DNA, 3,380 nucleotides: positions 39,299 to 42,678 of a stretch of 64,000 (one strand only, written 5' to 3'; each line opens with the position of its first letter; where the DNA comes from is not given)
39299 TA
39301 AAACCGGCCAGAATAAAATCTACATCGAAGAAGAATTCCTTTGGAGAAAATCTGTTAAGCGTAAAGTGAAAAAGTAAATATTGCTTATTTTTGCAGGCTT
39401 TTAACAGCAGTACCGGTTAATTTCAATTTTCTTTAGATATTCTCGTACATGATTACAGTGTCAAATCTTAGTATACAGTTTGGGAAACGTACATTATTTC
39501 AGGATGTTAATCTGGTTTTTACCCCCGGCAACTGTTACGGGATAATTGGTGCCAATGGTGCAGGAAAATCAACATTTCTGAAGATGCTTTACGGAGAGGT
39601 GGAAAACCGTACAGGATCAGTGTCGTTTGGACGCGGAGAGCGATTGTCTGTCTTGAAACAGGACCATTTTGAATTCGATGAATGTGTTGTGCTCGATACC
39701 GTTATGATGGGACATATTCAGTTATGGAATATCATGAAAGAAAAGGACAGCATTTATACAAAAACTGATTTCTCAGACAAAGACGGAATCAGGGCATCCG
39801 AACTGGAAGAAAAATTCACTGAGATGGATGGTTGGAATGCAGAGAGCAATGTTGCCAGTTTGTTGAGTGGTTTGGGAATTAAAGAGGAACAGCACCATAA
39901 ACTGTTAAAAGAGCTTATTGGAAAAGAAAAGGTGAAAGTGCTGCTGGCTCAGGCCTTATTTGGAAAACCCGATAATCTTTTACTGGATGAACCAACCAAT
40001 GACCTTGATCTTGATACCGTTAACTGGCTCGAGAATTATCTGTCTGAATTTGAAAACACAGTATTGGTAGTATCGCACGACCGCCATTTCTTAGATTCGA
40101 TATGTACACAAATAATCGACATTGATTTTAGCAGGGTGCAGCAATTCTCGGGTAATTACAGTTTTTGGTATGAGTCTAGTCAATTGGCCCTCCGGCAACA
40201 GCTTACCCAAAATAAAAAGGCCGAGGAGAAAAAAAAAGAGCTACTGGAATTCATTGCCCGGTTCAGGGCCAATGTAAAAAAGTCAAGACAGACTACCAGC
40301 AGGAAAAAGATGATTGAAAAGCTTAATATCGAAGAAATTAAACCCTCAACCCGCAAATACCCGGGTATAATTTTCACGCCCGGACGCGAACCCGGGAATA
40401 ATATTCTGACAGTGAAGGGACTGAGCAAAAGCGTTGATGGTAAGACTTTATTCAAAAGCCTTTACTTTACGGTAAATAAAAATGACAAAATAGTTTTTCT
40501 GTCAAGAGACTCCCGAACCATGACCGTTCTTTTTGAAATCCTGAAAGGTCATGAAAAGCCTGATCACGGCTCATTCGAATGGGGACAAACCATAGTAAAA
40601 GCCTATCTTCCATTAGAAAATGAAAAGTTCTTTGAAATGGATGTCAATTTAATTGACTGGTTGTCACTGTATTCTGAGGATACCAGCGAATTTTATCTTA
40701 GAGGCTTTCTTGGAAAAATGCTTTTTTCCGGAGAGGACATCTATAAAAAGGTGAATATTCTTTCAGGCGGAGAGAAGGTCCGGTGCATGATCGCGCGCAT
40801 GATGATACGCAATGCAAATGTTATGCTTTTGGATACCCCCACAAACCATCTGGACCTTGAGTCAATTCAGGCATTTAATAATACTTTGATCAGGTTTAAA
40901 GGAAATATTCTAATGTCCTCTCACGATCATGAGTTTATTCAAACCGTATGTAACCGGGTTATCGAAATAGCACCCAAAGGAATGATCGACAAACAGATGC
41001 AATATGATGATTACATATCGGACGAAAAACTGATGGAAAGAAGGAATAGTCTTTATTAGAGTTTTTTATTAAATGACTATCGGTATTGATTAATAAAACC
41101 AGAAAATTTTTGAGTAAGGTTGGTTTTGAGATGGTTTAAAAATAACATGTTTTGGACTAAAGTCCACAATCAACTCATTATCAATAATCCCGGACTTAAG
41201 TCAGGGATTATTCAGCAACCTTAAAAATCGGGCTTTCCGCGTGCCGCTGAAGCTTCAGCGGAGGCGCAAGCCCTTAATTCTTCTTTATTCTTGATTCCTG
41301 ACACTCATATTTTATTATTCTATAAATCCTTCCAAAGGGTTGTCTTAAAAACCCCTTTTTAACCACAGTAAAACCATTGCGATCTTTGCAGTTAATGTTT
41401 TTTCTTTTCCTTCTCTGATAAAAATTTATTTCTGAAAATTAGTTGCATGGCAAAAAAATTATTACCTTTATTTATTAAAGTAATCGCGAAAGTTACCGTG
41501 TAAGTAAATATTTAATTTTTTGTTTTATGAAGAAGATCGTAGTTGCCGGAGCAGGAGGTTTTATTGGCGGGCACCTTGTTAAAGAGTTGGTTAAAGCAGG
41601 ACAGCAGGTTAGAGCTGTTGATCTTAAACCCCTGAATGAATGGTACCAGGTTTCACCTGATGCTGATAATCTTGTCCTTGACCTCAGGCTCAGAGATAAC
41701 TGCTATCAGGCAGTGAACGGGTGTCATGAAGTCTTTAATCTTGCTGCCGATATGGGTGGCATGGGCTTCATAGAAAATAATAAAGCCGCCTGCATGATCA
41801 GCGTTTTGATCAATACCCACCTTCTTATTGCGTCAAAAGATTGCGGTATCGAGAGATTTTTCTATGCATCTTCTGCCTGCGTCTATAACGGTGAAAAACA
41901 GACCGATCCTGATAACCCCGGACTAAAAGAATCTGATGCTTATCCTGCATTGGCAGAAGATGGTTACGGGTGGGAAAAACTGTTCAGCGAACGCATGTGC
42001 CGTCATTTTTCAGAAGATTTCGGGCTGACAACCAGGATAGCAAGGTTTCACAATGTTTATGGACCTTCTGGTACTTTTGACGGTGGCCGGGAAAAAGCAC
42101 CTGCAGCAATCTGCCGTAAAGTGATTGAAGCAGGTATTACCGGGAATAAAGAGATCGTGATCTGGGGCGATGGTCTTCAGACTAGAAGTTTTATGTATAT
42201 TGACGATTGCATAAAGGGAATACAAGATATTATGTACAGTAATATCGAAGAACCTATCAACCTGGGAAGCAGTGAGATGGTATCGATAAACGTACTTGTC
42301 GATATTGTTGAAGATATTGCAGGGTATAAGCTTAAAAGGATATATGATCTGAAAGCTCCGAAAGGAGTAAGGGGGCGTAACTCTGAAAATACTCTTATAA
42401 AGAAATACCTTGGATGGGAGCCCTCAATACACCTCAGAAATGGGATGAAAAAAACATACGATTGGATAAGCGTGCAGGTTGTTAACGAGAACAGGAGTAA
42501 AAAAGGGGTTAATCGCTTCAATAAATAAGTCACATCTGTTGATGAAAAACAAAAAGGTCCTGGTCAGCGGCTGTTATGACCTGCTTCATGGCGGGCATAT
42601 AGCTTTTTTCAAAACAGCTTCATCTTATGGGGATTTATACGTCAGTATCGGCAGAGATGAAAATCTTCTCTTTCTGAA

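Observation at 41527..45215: GDP-mannose-3,5-epimerase-like gene, an unusual cytidylyltransferase-fold/GHMP-kinase-like fusion and a GH29 form one tight operon: a candidate L-galactose/L-fucose activation module inside a catabolic PUL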

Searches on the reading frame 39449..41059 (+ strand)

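Call 3: search_protein_families(library=pfam, proteins=[window:39449-41059:+], max_evalue=0.01)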
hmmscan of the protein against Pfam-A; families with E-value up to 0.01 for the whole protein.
window:39449-41059:+ (536 aa): 5 families
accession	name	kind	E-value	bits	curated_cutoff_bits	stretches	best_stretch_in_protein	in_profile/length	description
PF00005.33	ABC_tran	-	1.2e-30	107.3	25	2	18-184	2-137/137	ABC transporter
PF12848.13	ABC_tran_Xtn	-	1.4e-18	67.2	25.9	1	223-305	1-81/85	ABC transporter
PF02463.25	SMC_N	-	9.8e-07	28.9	40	0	279-508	114-212/220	RecF/RecN/SMC N terminal domain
PF13304.12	AAA_21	-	0.00016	22.3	27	1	30-48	2-20/304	AAA domain, putative AbiEii toxin, Type IV TA system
PF03193.22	RsgA_GTPase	-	0.0021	18.3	30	1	28-84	107-165/174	RsgA GTPase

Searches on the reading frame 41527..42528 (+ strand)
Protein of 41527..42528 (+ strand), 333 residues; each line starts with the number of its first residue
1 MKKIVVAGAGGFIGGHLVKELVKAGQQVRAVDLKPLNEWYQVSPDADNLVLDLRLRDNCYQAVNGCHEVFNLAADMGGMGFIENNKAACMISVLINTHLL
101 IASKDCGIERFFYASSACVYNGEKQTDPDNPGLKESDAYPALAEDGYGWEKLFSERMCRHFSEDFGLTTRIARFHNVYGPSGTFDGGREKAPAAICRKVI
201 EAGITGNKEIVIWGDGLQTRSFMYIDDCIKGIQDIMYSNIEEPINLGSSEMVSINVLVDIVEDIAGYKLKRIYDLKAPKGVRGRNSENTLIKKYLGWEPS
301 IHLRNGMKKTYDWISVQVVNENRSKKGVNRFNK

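Call 3: search_protein_families(library=pfam, proteins=[window:41527-42528:+], max_evalue=0.01)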
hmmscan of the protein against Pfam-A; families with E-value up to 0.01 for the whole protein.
window:41527-42528:+ (333 aa): 7 families
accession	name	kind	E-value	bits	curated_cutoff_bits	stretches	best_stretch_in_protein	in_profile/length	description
PF01370.27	Epimerase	-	6e-38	131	20.9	1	4-237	1-226/240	NAD dependent epimerase/dehydratase family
PF16363.11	GDP_Man_Dehyd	-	4.6e-23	82.6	27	1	6-310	2-332/332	GDP-mannose 4,6 dehydratase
PF01073.25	3Beta_HSD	-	1.3e-13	51.1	22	1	5-181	1-185/280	3-beta hydroxysteroid dehydrogenase/isomerase family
PF13460.12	NAD_binding_10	-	4.2e-07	30.4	27.2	1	8-123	1-106/184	NAD(P)H-binding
PF07993.18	NAD_binding_4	-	4.7e-07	29.7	20.1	1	61-183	83-213/258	Male sterility protein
PF05368.20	NmrA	-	7.2e-06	26.2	27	1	2-118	3-109/298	NmrA-like family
PF04321.23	RmlD_sub_bind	-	0.0095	15.5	27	0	3-181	2-155/287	RmlD substrate binding domain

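Call 4: search_protein_families(library=ncbifam, proteins=[window:41527-42528:+], max_evalue=0.01)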
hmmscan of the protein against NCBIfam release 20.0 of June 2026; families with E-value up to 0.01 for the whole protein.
window:41527-42528:+ (333 aa): 24 families
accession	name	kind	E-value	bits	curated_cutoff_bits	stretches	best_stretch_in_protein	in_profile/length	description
NF047922.1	GDPFucSynFcl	equivalog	2.7e-33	115.7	500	1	2-314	3-301/308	GDP-L-fucose synthase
TIGR04180.1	EDH_00030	hypoth_equivalog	1.6e-25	89.8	475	1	4-299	1-294/297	NAD-dependent 4,6-dehydratase LegB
TIGR01179.1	galE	equivalog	4.4e-19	68.5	262.3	1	97-315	102-326/332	UDP-glucose 4-epimerase GalE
TIGR01181.1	dTDP_gluc_dehyt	equivalog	3.3e-18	65.9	365.1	1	3-314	1-311/321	dTDP-glucose 4,6-dehydratase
TIGR02197.1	heptose_epim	equivalog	4.8e-16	58.8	274.6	1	4-285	1-279/316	ADP-glyceromanno-heptose 6-epimerase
TIGR03466.1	HpnA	hypoth_equivalog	3.1e-14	52.6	367.65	1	3-128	2-125/327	hopanoid-associated sugar epimerase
NF042422.1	oxyalk_red_OleD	equivalog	1.9e-11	43.9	580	1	3-180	2-171/329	2-alkyl-3-oxoalkanoate reductase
NF011728.1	PRK15181.1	equivalog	6.2e-11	41.9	760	1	3-314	17-337/348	Vi polysaccharide biosynthesis UDP-N-acetylglucosaminuronic acid C-4 epimerase TviC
NF042423.1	oxyalk_red_Shew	equivalog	1.4e-10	40.8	580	1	2-182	9-179/331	2-alkyl-3-oxoalkanoate reductase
NF007582.0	PRK10217.1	equivalog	1.6e-10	40.7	698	1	108-315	126-332/355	dTDP-glucose 4,6-dehydratase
TIGR01777.1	yfcH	hypoth_equivalog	1.9e-10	40.8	207.35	1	4-261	1-237/292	TIGR01777 family oxidoreductase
NF007490.0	PRK10084.1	subfamily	5.4e-10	38.8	649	1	133-315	155-335/361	dTDP-glucose 4,6-dehydratase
NF008360.0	PRK11150.1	equivalog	5.7e-07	29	452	1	111-289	111-276/310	ADP-glyceromanno-heptose 6-epimerase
NF041293.1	G6PDh_Azf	equivalog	2.5e-06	27.1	400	1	3-176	4-181/252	NAD-dependent glucose-6-phosphate dehydrogenase Azf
NF008872.0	PRK11908.1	equivalog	3.8e-06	26.2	294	0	204-319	205-340/349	bifunctional UDP-4-keto-pentose/UDP-xylose synthase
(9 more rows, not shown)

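Call 5: search_solved_structures(query=window:41527-42528:+, max_evalue=1e-10, show_alignments=1)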
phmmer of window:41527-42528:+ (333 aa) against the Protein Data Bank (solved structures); distinct sequences matched with E-value up to 1e-10: 45.
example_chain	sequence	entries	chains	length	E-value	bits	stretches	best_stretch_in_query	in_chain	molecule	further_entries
8sg0_A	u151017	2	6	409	3.2e-96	325.8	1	3-322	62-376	GDP-mannose 3,5-epimerase | GDP-mannose 3,5 epimerase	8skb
2c59_A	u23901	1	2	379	5.1e-96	325.1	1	3-324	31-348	GDP-MANNOSE-3', 5'-EPIMERASE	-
2c54_A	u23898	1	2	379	1.3e-95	323.7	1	3-324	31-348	GDP-MANNOSE-3', 5'-EPIMERASE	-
2c5a_A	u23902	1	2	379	1.8e-95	323.3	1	3-324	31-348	GDP-MANNOSE-3', 5'-EPIMERASE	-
2c5e_A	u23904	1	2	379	3.5e-95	322.3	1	3-324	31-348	GDP-MANNOSE-3', 5'-EPIMERASE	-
8du0_A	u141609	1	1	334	8.7e-29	104.1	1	49-314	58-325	GDP-L-fucose synthase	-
7ll6_A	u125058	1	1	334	1.1e-27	100.4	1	49-314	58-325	GDP-L-fucose synthase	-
4zrm_A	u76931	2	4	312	2e-25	93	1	4-314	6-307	UDP-glucose 4-epimerase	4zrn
4lk3_A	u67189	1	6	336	1e-23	87.4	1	2-314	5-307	UDP-glucuronic acid decarboxylase 1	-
4gll_A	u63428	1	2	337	1.4e-23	87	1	2-314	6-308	UDP-glucuronic acid decarboxylase 1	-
2b69_A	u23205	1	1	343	1.5e-23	86.9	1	2-314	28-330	UDP-glucuronate decarboxylase 1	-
4m55_A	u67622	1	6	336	1.9e-23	86.5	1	2-314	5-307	UDP-glucuronic acid decarboxylase 1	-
6zl6_A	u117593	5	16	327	3.1e-23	85.8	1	3-315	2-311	Epimerase domain-containing protein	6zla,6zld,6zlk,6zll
6kv9_A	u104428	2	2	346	4.2e-23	85.4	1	4-314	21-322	MoeE5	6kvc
6zlj_A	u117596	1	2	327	1.1e-22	84.1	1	3-315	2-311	Epimerase domain-containing protein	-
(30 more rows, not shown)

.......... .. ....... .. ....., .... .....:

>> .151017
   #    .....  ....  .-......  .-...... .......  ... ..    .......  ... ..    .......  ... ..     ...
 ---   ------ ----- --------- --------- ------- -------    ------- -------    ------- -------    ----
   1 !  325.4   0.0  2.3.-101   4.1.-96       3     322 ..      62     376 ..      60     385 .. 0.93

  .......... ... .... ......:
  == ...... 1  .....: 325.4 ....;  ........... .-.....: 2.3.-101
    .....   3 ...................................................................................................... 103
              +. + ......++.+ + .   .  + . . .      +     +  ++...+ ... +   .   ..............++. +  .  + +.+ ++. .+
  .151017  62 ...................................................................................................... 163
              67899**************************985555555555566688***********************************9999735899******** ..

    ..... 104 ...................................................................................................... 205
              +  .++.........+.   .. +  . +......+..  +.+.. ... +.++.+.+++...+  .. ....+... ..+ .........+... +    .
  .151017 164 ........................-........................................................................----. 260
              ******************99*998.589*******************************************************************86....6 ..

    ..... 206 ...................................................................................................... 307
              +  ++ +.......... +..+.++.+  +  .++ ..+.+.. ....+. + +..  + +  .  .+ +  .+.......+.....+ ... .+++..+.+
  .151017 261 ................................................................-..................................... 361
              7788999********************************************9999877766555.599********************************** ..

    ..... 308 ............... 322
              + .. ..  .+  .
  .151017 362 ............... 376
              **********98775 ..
